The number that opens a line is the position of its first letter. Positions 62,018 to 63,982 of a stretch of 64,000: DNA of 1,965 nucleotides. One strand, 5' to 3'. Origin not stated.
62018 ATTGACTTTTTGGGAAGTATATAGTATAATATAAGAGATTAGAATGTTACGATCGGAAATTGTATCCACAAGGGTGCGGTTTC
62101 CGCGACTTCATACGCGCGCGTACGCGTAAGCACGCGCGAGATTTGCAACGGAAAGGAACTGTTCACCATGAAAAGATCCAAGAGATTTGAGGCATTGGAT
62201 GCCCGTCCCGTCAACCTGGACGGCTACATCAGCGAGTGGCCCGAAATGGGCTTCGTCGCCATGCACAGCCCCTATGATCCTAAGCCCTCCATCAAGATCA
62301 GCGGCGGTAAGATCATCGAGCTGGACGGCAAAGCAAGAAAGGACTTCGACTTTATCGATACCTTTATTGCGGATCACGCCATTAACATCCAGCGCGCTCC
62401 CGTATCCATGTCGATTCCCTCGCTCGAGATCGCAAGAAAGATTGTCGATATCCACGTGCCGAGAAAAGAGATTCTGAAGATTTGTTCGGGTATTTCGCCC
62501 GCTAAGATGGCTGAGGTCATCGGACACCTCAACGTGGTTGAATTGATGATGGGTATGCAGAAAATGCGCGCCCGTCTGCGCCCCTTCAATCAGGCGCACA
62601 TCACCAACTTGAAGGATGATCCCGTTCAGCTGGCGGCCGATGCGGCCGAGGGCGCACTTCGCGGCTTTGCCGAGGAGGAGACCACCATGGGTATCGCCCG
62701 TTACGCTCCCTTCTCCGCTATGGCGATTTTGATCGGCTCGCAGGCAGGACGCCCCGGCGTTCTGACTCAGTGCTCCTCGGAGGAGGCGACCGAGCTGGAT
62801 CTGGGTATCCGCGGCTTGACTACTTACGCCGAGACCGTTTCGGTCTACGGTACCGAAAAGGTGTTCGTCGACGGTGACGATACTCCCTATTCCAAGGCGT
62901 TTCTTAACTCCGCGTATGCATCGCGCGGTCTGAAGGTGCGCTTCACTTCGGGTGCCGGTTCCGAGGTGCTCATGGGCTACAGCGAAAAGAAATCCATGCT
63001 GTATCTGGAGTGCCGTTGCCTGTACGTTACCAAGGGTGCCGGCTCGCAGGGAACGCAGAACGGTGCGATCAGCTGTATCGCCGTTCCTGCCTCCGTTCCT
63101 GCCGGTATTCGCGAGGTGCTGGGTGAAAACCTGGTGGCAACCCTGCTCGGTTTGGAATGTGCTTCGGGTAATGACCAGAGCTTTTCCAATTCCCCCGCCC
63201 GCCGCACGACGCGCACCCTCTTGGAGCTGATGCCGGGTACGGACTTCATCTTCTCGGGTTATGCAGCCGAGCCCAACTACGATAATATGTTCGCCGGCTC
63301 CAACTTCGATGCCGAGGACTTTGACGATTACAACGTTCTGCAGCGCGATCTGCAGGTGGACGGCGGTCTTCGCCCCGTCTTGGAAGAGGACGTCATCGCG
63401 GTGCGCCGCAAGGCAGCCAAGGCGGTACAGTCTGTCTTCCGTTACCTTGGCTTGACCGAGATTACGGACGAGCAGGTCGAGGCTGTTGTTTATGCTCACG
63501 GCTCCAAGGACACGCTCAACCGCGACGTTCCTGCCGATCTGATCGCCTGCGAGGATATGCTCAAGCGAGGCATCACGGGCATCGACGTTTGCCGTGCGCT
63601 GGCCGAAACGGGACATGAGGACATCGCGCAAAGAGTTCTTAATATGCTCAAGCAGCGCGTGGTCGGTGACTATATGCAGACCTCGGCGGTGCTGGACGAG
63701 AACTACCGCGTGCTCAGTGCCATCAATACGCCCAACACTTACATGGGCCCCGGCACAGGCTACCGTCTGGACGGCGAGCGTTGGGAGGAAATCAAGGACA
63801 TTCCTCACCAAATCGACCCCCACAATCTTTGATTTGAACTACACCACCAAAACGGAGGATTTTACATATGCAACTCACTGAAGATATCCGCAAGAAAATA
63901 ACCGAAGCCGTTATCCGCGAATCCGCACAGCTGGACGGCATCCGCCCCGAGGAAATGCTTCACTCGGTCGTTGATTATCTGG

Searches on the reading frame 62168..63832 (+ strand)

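Call 38: search_protein_families(library=pfam, proteins=[window:62168-63832:+], max_evalue=0.00001)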
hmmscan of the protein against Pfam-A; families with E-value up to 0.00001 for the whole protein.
window:62168-63832:+ (554 aa): 1 family
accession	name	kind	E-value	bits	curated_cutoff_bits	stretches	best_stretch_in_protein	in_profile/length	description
PF02286.21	Dehydratase_LU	-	4.6e-296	983.1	25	1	2-552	1-551/552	Dehydratase large subunit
